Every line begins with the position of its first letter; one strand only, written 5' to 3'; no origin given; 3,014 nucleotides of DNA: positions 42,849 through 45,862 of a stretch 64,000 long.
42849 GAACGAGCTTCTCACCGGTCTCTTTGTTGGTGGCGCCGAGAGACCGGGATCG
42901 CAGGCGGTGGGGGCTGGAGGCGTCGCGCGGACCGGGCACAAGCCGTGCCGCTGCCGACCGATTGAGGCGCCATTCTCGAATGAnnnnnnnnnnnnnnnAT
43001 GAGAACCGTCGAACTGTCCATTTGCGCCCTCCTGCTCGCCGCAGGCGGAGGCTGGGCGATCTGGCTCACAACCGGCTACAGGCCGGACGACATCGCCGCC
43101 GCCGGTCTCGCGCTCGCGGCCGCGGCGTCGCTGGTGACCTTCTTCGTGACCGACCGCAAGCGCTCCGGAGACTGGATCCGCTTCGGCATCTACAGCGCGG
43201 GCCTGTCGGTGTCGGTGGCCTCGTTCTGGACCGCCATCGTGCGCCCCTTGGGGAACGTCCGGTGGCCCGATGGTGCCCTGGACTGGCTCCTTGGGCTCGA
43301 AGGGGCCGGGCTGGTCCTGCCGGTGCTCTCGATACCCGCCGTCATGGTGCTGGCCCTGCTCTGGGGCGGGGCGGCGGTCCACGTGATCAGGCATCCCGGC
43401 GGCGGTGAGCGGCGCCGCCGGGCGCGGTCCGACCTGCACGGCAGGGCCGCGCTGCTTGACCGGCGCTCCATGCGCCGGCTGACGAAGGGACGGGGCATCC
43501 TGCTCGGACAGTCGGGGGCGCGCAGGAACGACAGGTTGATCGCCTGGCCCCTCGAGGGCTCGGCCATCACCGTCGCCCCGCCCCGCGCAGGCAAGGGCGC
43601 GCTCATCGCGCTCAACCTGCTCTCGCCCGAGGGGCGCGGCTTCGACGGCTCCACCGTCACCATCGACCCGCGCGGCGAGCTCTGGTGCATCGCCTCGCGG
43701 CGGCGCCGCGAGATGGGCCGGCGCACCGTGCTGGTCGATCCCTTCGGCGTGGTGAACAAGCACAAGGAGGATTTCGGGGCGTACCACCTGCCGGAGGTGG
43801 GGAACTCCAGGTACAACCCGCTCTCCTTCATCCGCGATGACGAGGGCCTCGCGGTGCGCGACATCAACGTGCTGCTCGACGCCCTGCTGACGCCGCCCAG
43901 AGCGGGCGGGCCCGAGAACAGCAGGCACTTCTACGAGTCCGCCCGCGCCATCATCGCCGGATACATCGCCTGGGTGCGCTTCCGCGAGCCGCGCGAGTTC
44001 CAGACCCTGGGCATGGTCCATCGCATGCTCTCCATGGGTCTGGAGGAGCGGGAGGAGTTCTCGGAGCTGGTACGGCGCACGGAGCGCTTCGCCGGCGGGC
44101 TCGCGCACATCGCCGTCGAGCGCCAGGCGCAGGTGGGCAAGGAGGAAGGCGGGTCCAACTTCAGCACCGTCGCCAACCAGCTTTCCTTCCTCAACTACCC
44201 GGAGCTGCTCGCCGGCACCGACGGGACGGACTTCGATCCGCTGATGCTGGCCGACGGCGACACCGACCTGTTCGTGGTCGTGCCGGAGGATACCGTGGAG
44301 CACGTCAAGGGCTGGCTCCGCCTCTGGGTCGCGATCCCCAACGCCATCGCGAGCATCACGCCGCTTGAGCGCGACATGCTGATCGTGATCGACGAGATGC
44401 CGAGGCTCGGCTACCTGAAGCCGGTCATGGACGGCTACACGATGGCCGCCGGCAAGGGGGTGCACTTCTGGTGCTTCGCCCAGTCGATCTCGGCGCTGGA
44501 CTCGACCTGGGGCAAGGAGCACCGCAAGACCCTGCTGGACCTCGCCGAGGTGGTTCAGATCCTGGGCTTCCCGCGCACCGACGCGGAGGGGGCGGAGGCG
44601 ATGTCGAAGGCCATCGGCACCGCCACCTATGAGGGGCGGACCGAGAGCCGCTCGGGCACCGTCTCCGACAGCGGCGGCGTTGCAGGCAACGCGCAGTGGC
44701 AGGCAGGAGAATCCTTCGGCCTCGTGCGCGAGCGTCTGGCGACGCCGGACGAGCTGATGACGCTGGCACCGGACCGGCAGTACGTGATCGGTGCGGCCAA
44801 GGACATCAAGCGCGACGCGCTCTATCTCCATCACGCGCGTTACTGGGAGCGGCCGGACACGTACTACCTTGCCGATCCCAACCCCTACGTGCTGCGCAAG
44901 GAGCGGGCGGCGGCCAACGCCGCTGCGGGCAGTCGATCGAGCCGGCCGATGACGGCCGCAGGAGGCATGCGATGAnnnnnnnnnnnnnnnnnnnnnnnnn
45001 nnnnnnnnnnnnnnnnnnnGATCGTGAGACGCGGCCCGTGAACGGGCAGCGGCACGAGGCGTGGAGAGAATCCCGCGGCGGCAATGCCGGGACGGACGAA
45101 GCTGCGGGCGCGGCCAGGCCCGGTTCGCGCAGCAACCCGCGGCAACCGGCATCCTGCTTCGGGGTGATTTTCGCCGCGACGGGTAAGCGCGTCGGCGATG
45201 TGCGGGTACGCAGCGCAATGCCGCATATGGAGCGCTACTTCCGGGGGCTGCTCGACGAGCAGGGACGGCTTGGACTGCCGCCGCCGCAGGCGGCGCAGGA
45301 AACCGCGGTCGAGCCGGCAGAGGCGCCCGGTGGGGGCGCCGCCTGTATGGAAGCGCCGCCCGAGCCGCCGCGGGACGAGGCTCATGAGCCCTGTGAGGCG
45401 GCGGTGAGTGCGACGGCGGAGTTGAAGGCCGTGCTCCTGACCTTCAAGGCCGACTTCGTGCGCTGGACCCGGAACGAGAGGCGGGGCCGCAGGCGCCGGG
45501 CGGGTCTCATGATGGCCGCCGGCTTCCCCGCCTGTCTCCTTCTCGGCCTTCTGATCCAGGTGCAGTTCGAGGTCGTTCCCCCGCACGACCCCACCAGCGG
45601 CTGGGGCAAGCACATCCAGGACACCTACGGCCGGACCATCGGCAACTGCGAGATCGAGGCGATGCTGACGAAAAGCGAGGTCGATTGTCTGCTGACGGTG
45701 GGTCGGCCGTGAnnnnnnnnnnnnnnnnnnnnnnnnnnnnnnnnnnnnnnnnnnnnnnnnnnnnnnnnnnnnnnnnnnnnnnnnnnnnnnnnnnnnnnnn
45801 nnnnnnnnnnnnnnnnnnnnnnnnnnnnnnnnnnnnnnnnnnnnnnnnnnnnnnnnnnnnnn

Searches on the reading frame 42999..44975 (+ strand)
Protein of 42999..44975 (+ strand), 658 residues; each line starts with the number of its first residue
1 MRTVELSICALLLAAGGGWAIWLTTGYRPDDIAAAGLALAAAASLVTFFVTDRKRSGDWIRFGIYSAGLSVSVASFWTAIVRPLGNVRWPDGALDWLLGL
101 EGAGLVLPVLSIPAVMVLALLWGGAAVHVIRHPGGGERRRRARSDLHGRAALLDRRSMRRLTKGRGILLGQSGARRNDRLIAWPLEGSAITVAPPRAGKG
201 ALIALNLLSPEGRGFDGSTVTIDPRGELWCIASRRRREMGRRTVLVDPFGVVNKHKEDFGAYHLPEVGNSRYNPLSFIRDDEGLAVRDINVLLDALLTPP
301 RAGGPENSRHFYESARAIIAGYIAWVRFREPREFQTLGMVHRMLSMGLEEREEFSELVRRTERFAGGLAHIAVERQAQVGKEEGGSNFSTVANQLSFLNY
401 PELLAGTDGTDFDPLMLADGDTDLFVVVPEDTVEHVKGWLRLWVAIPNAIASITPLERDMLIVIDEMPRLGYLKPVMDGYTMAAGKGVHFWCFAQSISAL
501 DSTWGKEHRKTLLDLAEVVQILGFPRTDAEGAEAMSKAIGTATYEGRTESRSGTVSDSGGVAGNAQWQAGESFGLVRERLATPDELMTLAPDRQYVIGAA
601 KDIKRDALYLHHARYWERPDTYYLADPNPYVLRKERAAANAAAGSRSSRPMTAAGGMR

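Call 6: search_protein_families(library=pfam, proteins=[window:42999-44975:+], max_evalue=0.01)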
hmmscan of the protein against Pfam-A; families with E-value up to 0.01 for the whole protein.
window:42999-44975:+ (658 aa): 3 families
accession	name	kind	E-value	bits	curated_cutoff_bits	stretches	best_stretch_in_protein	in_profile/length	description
PF02534.20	T4SS-DNA_transf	-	1.2e-39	136.9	20.1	1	189-621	47-451/468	Type IV secretory system Conjugative DNA transfer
PF12696.13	TraG-D_C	-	4.5e-20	72.3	22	1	460-590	2-125/126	TraM recognition site of TraD and TraG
PF10412.15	TrwB_AAD_bind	-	5.3e-08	32.6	20.5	1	424-593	208-370/387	Type IV secretion-system coupling protein DNA-binding domain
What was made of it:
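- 42999..44975 (+): TraG/VirD4-type coupling protein (backbone). Pfam T4SS-DNA_transf and TraG-D_C (call 6).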

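Call 7: search_protein_families(library=ncbifam, proteins=[window:42999-44975:+], max_evalue=0.01)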
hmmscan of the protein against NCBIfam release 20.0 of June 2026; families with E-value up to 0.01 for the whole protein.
window:42999-44975:+ (658 aa): 7 families
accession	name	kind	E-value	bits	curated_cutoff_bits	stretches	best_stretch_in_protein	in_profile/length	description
NF010394.0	PRK13822.1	subfamily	3.3e-22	79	443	1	214-602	248-612/643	conjugal transfer coupling protein TraG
NF045973.1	conju_CD1115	equivalog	2.3e-19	69.6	250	1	192-603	30-427/442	VirD4-like conjugal transfer protein, CD1115 family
NF010450.0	PRK13876.1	subfamily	1.7e-18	66.2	674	1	144-597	104-529/667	IncP-type conjugal transfer protein TraG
NF010453.0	PRK13880.1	subfamily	1.3e-15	56.7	586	1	190-590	173-562/630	conjugal transfer coupling protein TraG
NF010424.0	PRK13850.1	equivalog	1.3e-14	53.3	681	1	158-551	110-480/670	type IV secretion system ATPase VirD4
TIGR02767.1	TraG-Ti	equivalog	3.1e-14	52.7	686.2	1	208-597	229-594/623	Ti-type conjugative transfer system protein TraG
TIGR02759.1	TraD_Ftype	equivalog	0.00041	19.2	521.35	1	420-552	367-499/566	type IV conjugative transfer system coupling protein TraD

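Call 47: find_related_loci(query=window:42999-44975:+, collection=metagenome_contigs, flank=10000)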
Query window:42999-44975:+ (658 aa) in metagenome_contigs; peptide patterns used: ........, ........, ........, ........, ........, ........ (x = any residue, [..] = any of these).
82 stretches matched a pattern; 19 encode a relative of the query (tblastn E <= 1e-3); 19 distinct loci.
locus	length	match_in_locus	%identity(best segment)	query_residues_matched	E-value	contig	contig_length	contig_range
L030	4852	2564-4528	86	1-656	0e+0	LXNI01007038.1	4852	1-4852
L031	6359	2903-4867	84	1-656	0e+0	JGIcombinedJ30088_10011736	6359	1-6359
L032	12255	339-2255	70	14-652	0e+0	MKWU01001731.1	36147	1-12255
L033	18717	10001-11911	66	1-638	0e+0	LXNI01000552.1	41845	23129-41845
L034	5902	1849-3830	71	1-644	0e+0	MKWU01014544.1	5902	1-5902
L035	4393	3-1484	75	152-644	0e+0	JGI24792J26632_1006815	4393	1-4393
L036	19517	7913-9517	56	104-641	0e+0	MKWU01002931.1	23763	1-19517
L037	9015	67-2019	51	13-655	0e+0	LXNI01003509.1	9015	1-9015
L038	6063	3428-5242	52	37-634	0e+0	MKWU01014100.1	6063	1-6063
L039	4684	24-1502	57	142-637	0e+0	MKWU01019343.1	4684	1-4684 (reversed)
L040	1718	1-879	87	365-656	2e-175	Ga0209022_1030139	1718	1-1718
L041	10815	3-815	88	386-656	4e-147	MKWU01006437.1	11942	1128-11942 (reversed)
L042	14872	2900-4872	74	1-645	0e+0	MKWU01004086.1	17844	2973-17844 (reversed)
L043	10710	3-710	90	420-656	1e-129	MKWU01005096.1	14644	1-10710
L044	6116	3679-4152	80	480-637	8e-79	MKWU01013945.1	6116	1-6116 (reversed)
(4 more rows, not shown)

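Call 50: search_protein_families(library=pfam, proteins=[L041:2334-3533:+, L041:6072-6584:-, L041:7201-9159:+, L033:13218-14492:+, L033:14489-17971:+, L032:5614-6741:-, L032:6836-8983:-, L043:2230-5991:-, L043:6902-8314:+, L043:8620-10290:+], max_evalue=0.001)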
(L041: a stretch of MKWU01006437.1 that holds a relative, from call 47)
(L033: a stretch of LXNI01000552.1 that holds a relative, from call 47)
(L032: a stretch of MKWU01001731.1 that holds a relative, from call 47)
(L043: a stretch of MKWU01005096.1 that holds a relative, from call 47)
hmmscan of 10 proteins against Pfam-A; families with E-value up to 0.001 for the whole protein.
L041:2334-3533:+ (399 aa): 5 families
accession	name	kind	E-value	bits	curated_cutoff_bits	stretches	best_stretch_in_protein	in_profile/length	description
PF13784.11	Fic_N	-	1.1e-25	89.9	26.7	1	43-123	3-82/82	Fic/DOC family N-terminal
PF02661.23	Fic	-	5.3e-19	69.3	24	1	129-234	1-93/93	Fic/DOC family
PF09397.16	FtsK_gamma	-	2.1e-05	24.6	30.6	1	333-369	25-61/63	Ftsk gamma domain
PF16365.12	EutK_C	-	0.00015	22.1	27.5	0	329-360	16-47/52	Ethanolamine utilization protein EutK C-terminus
PF08279.18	HTH_11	-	0.00063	20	25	0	318-357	5-47/55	HTH domain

L041:6072-6584:- (170 aa): 0 families

L041:7201-9159:+ (652 aa): 6 families
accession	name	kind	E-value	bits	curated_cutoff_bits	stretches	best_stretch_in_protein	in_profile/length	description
PF04546.19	Sigma70_ner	-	1.9e-27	97.1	29.7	1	160-384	2-207/210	Sigma-70, non-essential region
PF04539.22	Sigma70_r3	-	3e-25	88.5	25.3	1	497-573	1-77/78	Sigma-70 region 3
PF04542.20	Sigma70_r2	-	1.2e-22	79.9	24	1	418-485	1-68/71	Sigma-70 region 2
PF04545.22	Sigma70_r4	-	4.1e-18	65.1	24.1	1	587-639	2-50/50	Sigma-70, region 4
PF03979.19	Sigma70_r1_1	-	2.3e-15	56.8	22.5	1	32-94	7-69/81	Sigma-70 factor, region 1.1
PF00140.25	Sigma70_r1_2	-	1.6e-13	50.8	22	1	118-150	1-33/34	Sigma-70 factor, region 1.2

L033:13218-14492:+ (424 aa): 3 families
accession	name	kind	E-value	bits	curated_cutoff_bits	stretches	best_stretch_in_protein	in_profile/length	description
PF13191.12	AAA_16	-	1.2e-05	26.3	32.6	1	24-159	12-141/167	AAA ATPase domain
PF13401.12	AAA_22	-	2.2e-05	25.2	27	1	33-211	4-127/130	AAA domain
PF01637.24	ATPase_2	-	4.9e-05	23.7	33.2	1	17-163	1-123/225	ATPase domain predominantly from Archaea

L033:14489-17971:+ (1160 aa): 23 families
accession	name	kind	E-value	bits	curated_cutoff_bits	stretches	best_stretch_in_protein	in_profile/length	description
PF13424.12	TPR_12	-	3.5e-27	94.9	30.1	0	490-561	2-72/77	Tetratricopeptide repeat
PF07719.23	TPR_2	-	7.2e-23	79.2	27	0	491-519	1-29/34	Tetratricopeptide repeat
PF13428.12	TPR_14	-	4.2e-22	76.8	23.5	0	924-952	3-31/44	Tetratricopeptide repeat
PF13374.12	TPR_10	-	8.6e-20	70.5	27.5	0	490-520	1-31/42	Tetratricopeptide repeat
PF13174.12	TPR_6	-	1.4e-18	66.6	26.3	0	924-952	2-30/33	Tetratricopeptide repeat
PF13432.12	TPR_16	-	5.4e-18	65.5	32.7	1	888-953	7-62/65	Tetratricopeptide repeat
PF00515.34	TPR_1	-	7.6e-18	63.9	27.8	0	491-514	1-24/34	Tetratricopeptide repeat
PF13181.12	TPR_8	-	2.7e-10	40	25.7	0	924-950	3-29/34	Tetratricopeptide repeat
PF20308.4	TPR-S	-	3.2e-08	34.5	27.6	0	471-554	2-75/102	Tetratricopeptide Repeats-Sensor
PF01978.25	TrmB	-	3.3e-07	30.5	25.6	1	289-351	5-64/68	Sugar-specific transcriptional regulator TrmB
PF01535.26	PPR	-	5.3e-07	29.9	25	0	630-649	10-29/31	PPR repeat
PF13191.12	AAA_16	-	1.1e-06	29.7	32.6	1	28-160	8-142/167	AAA ATPase domain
PF13412.12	HTH_24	-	1.6e-05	24.8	21.9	1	309-338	19-48/48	Winged helix-turn-helix DNA-binding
PF24033.1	DUF7342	-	1.8e-05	25.2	31.6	1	297-357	7-66/150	Family of unknown function (DUF7342)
PF13176.12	TPR_7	-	2e-05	24.7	27.9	0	924-950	1-27/36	Tetratricopeptide repeat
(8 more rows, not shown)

L032:5614-6741:- (375 aa): 2 families
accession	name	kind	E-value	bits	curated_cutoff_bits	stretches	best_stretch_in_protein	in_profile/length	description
PF25583.1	WCX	-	1.7e-13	51.1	23.9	1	286-363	1-75/76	WCX domain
PF13280.12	WYL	-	2.3e-09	37.6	21.8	1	191-259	2-70/70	WYL domain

L032:6836-8983:- (715 aa): 25 families
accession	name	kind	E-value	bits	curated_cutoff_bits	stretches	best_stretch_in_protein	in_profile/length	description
PF00004.35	AAA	-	1.1e-31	110.5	21.2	2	518-639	1-129/131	ATPase family associated with various cellular activities (AAA)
PF07728.20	AAA_5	-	1.5e-10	41.6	22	1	518-583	2-76/139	AAA domain (dynein-related subfamily)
PF13238.12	AAA_18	-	1.2e-09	39.2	29.4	1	273-300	1-25/128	AAA domain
PF13521.12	AAA_28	-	5e-09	37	27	0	519-561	3-45/164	AAA domain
PF13191.12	AAA_16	-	6.4e-09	37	32.6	1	252-297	4-51/167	AAA ATPase domain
PF13401.12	AAA_22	-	1.2e-08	35.8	27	0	273-344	8-79/130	AAA domain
PF05496.18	RuvB_N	-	1.8e-08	34.8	27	1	250-298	13-61/159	Holliday junction DNA helicase RuvB P-loop domain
PF13207.12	AAA_17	-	6.8e-08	33.3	27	0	276-303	1-28/136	AAA domain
PF00910.28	RNA_helicase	-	2.5e-07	31.6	21.5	0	519-549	2-32/105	RNA helicase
PF20030.5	bpMoxR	-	4.7e-07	29.5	27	0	252-297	16-58/205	MoxR domain in the MoxR-vWA-beta-propeller ternary systems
PF02367.23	TsaE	-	1.4e-06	28.7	26.6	0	264-296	15-47/128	Threonylcarbamoyl adenosine biosynthesis protein TsaE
PF12774.13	AAA_6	-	2.4e-06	27.2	25.2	0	274-299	36-61/327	Hydrolytic ATP binding site of dynein motor region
PF13086.12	AAA_11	-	1.2e-05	25.6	27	0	518-539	20-41/257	AAA domain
PF13671.12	AAA_33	-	1.6e-05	25.7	27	0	520-571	4-52/143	AAA domain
PF01078.27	Mg_chelatase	-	3.4e-05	23.8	20.3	0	268-292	19-44/207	Magnesium chelatase, subunit ChlI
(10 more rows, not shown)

L043:2230-5991:- (1253 aa): 5 families
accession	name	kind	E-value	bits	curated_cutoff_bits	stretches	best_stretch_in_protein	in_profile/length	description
PF02965.22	Met_synt_B12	-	6.4e-123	410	25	1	962-1233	2-273/273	Vitamin B12 dependent methionine synthase, activation domain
PF02574.22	S-methyl_trans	-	1.4e-96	324.1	22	1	37-343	1-283/283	Homocysteine S-methyltransferase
PF00809.28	Pterin_bind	-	2.7e-61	207.7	25.5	1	379-617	1-244/244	Pterin binding enzyme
PF02607.22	B12-binding_2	-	2e-22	79.6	23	1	681-751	4-73/74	B12 binding domain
PF02310.24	B12-binding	-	3e-20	72.7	32.1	1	770-864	1-95/121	B12 binding domain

L043:6902-8314:+ (470 aa): 4 families
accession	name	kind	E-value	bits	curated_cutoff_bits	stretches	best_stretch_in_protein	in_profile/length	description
PF00590.25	TP_methylase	-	1.6e-46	159.4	27.8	1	222-428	2-208/212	Tetrapyrrole (Corrin/Porphyrin) Methylases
PF13241.12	NAD_binding_7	-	2.3e-23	83.2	22.1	1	9-118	1-104/104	Putative NAD(P)-binding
PF10414.14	CysG_dimeriser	-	2.3e-08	34.1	23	1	153-209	1-58/58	Sirohaem synthase dimerisation region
PF14824.11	Sirohm_synth_M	-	0.0008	19.3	25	0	122-149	1-28/28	Sirohaem biosynthesis protein central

L043:8620-10290:+ (556 aa): 2 families
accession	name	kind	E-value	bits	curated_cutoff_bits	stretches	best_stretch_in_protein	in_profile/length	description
PF01077.27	NIR_SIR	-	2.2e-58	196.6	27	2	119-272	1-155/158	Nitrite and sulphite reductase 4Fe-4S domain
PF03460.22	NIR_SIR_ferr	-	3.3e-36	123.3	24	2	52-110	10-68/69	Nitrite/Sulfite reductase ferredoxin-like half domain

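Call 97: search_dna_similar(query=window:42999-44975:+, collection=plasmids, mode=protein, max_rows=8, max_evalue=1e-20)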
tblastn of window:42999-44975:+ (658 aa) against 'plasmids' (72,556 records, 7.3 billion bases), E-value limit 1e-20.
Records with a match: 326; places in all: 330; records where one place covers at least 80% of the query: 14.
Best place of each record, by identity: <60% 326.
By first word of the organism name: Rhizobium 64; Sphingobium 31; Sphingomonas 20; Sinorhizobium 20; Xanthomonas 17; Agrobacterium 15; Pseudomonas 15; Phaeobacter 8; Escherichia 7; Shinella 6; and 58 more.
By predicted mobility (MOB-suite, as given by PLSDB): conjugative 209; non-mobilizable 77; mobilizable 40.
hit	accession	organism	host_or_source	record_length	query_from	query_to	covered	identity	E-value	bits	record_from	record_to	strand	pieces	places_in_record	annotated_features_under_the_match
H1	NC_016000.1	Sphingobium chungbukense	-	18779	89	627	82%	30.1%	3e-38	159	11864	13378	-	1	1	type IV secretory system conjugative DNA transfer family protein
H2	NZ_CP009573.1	Sphingomonas taxi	Plant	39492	96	635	82%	29.6%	4e-41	169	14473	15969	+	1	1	type IV secretory system conjugative DNA transfer family protein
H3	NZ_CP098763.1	Sphingomonas aerolata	cloud water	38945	96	627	81%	29.6%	2e-39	164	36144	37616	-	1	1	type IV secretory system conjugative DNA transfer family protein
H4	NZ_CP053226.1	Sphingobium sp. RSMS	whole organism,Storage tank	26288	96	627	81%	29.1%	1e-31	139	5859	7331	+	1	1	type IV secretory system conjugative DNA transfer family protein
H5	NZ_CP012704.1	Sphingopyxis macrogoltabida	whole organism,activated sludge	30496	96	627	81%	28.9%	8e-33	143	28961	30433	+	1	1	type IV secretory system conjugative DNA transfer family protein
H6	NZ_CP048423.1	Sphingomonas insulae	Cell,soil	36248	96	627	81%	28.7%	4e-38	159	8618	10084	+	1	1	type IV secretory system conjugative DNA transfer family protein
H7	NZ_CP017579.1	Sphingomonas melonis TY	-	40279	96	627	81%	28.5%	2e-38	160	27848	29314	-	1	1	type IV secretory system conjugative DNA transfer family protein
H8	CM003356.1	Sphingomonas sp. MEA3-1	single cell,soil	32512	96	592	76%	30.3%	3e-34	147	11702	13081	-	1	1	record has no annotation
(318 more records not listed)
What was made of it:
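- Tried and rejected: TraG matches plasmids at 30% identity or less (call 97).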

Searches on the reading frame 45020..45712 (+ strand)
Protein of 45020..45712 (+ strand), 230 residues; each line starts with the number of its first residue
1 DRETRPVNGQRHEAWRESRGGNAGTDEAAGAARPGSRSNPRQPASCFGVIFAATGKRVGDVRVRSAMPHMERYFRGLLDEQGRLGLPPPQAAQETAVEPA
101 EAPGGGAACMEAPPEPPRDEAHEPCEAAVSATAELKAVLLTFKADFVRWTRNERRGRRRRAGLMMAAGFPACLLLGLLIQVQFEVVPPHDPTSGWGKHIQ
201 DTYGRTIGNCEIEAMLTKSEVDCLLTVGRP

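Call 67: search_protein_families(library=pfam, proteins=[window:45020-45712:+], max_evalue=0.001)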
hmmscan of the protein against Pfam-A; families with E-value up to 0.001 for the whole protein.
window:45020-45712:+ (230 aa): 0 families
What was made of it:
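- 45020..45712 (+): Conserved backbone ORF of unknown function between TraG and AlpA (start approximate). No Pfam family (call 67).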
